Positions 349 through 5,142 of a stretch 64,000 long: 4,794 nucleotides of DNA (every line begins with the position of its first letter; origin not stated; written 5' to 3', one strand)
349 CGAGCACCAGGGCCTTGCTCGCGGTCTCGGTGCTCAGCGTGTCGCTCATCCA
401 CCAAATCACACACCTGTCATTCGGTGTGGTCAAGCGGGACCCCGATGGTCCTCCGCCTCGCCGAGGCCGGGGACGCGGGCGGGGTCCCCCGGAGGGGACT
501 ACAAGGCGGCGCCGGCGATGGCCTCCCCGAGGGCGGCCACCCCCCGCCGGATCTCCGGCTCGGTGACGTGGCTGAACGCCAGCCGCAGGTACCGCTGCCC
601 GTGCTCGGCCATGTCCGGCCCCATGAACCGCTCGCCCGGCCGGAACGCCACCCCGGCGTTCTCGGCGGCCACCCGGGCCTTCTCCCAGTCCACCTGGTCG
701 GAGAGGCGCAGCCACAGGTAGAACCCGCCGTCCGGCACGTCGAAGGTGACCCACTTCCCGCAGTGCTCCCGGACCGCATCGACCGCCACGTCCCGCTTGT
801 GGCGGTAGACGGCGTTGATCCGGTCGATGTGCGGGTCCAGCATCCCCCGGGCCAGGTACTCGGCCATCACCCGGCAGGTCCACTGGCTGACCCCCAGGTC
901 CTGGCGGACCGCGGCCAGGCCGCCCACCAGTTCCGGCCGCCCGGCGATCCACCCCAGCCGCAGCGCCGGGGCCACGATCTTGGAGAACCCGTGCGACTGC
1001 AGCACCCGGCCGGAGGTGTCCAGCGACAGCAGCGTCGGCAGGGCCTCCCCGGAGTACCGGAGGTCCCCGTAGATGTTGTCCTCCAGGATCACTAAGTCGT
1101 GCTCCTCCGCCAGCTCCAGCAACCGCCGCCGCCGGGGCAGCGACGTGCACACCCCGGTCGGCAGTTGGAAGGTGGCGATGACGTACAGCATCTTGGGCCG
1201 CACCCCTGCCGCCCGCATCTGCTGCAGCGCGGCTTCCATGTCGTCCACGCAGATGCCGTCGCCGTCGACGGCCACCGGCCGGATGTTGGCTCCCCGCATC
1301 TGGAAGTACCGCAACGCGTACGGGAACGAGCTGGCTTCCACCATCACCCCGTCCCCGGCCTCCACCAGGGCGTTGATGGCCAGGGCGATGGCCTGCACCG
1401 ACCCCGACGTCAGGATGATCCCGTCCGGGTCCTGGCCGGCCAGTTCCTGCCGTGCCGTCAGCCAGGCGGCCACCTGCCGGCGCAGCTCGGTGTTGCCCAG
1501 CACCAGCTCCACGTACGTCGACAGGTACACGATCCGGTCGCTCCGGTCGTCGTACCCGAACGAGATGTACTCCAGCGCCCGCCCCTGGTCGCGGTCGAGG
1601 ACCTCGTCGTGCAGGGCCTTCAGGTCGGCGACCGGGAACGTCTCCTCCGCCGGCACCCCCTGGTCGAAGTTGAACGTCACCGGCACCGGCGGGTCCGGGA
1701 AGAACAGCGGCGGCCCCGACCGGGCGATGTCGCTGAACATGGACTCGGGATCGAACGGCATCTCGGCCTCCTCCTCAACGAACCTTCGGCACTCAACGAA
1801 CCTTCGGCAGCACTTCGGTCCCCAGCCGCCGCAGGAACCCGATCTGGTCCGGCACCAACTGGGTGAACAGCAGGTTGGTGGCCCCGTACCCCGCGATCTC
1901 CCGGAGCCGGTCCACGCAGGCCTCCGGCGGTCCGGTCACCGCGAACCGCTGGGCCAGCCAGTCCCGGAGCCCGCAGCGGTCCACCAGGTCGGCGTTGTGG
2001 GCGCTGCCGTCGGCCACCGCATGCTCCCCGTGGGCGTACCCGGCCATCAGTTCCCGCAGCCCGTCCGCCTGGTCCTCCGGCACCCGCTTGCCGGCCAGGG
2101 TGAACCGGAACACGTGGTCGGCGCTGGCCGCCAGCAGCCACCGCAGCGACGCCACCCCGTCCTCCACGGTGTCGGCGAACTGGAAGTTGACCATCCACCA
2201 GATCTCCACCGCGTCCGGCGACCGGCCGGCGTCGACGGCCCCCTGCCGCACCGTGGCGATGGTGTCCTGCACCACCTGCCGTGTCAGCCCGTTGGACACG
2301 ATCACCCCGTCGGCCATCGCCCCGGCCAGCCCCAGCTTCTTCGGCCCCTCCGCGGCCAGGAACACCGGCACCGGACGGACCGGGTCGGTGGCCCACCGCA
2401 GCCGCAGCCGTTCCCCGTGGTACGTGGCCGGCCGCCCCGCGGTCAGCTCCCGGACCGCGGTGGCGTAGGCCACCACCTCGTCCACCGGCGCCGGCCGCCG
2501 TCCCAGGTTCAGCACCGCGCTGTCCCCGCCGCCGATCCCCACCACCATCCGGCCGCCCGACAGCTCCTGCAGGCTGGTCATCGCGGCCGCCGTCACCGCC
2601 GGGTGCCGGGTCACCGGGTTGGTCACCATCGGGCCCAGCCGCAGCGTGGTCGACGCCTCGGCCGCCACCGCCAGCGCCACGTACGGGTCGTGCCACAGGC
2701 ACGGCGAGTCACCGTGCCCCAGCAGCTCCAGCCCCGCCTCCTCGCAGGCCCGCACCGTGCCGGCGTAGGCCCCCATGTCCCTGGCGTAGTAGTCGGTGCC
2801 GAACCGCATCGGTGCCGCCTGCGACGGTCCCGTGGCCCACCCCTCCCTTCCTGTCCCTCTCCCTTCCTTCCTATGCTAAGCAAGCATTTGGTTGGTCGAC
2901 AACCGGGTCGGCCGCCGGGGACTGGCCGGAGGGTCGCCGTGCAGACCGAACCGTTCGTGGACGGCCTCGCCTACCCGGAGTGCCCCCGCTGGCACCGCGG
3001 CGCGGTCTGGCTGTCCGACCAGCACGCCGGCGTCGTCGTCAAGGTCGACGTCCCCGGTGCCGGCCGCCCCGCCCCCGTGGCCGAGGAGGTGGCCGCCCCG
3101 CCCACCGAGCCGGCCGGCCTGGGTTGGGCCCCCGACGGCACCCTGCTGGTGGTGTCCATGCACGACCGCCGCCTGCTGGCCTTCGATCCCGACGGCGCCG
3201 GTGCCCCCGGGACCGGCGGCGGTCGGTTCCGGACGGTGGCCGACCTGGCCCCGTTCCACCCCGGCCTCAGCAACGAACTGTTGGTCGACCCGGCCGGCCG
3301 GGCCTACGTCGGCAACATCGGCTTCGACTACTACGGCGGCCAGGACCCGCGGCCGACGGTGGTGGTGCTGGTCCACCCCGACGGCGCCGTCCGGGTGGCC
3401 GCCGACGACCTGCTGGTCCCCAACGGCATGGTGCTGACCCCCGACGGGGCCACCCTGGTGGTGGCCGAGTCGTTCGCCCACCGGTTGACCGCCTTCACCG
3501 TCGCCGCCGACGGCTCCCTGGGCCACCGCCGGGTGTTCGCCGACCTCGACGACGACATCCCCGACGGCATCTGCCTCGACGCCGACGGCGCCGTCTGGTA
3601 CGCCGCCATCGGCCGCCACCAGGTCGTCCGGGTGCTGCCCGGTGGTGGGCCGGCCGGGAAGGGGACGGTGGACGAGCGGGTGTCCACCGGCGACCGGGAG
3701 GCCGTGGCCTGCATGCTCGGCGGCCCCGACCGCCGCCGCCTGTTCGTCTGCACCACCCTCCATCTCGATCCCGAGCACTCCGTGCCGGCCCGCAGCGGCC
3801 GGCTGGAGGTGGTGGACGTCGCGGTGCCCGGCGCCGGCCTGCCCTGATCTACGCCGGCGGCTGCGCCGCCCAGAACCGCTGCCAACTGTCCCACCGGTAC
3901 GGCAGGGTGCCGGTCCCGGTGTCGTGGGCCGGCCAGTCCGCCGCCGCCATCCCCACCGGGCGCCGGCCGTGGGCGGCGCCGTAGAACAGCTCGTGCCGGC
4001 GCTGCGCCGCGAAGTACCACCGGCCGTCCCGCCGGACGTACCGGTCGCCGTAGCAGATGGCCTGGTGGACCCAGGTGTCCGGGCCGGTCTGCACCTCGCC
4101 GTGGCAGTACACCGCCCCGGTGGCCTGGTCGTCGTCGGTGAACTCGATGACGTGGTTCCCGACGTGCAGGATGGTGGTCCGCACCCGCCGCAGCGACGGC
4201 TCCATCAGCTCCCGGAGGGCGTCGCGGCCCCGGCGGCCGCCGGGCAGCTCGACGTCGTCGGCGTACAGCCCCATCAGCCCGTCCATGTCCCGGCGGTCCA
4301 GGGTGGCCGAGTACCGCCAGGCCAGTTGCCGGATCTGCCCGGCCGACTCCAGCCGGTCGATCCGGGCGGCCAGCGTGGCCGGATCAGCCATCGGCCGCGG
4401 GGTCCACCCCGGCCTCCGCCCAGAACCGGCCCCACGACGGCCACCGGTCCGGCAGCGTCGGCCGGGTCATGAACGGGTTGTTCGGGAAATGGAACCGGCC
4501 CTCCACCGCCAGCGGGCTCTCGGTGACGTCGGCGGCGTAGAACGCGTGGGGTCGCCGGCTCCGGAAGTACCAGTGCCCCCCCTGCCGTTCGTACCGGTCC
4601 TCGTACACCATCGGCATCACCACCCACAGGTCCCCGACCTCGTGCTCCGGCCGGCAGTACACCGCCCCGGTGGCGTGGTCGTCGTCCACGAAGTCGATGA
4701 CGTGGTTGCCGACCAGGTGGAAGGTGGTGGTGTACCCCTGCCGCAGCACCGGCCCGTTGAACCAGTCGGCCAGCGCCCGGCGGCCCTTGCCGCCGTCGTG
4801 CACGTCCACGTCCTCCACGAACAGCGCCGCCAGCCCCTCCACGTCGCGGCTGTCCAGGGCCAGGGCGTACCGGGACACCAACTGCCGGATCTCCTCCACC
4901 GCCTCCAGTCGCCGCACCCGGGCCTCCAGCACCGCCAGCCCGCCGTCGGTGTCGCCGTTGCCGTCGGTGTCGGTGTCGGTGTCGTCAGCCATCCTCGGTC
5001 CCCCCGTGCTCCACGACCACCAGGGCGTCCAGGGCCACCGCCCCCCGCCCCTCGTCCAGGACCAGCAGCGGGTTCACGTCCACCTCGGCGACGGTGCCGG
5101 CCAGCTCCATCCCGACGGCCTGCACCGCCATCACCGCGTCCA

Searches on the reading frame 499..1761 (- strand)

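Call 53: search_protein_families(library=pfam, proteins=[window:499-1761:-], max_evalue=0.00001)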
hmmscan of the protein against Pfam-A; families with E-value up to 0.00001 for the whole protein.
window:499-1761:- (420 aa): 1 family
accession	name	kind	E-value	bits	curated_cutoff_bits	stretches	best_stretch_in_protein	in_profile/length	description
PF00155.27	Aminotran_1_2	-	2.1e-33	116.4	19.7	1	89-411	43-361/361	Aminotransferase class I and II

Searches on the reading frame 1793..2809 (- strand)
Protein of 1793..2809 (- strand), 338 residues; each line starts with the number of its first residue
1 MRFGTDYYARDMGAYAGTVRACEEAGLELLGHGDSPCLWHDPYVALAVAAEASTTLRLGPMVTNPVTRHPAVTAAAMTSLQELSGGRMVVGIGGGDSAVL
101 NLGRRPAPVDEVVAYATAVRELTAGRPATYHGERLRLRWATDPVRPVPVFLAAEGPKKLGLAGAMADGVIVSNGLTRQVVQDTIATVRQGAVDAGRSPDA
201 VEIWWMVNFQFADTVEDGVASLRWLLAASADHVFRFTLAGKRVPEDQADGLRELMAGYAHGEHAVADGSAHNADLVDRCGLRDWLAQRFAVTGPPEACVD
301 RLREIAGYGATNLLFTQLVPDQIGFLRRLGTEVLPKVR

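Call 53: search_protein_families(library=pfam, proteins=[window:1793-2809:-], max_evalue=0.00001)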
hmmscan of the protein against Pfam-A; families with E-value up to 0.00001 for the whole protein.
window:1793-2809:- (338 aa): 1 family
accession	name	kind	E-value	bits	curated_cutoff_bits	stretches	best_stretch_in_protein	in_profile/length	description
PF00296.26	Bac_luciferase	-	1.6e-41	143.2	27.9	1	16-311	26-313/314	Luciferase-like monooxygenase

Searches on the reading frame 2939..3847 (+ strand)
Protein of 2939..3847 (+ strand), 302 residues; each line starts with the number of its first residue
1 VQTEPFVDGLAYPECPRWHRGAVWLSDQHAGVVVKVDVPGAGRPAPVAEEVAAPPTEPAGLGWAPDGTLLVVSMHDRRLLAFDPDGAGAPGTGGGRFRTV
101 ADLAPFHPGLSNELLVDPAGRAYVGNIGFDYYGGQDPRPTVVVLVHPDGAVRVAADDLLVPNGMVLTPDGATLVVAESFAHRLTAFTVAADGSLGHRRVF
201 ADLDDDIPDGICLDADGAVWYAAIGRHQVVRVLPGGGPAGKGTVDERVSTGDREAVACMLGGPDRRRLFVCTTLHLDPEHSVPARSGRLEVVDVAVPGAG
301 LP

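Call 53: search_protein_families(library=pfam, proteins=[window:2939-3847:+], max_evalue=0.00001)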
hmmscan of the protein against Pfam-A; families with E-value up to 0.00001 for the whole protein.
window:2939-3847:+ (302 aa): 1 family
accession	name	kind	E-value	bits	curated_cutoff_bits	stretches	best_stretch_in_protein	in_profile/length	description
PF08450.18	SGL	-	4.6e-38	131.7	26.3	1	13-272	2-244/246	SMP-30/Gluconolactonase/LRE-like region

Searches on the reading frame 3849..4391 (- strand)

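Call 53: search_protein_families(library=pfam, proteins=[window:3849-4391:-], max_evalue=0.00001)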
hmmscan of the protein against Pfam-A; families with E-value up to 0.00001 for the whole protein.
window:3849-4391:- (180 aa): 2 families
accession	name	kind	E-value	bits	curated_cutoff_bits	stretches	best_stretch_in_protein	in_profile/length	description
PF13577.12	SnoaL_4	-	3.1e-20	72.9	24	1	13-128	2-123/126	SnoaL-like domain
PF12680.13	SnoaL_2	-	4.2e-07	31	27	1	26-125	3-99/102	SnoaL-like domain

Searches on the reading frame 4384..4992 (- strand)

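Call 53: search_protein_families(library=pfam, proteins=[window:4384-4992:-], max_evalue=0.00001)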
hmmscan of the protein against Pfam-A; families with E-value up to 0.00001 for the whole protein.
window:4384-4992:- (202 aa): 1 family
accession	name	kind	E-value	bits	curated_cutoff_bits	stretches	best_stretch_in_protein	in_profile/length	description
PF13577.12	SnoaL_4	-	3.4e-23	82.4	24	1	27-147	1-126/126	SnoaL-like domain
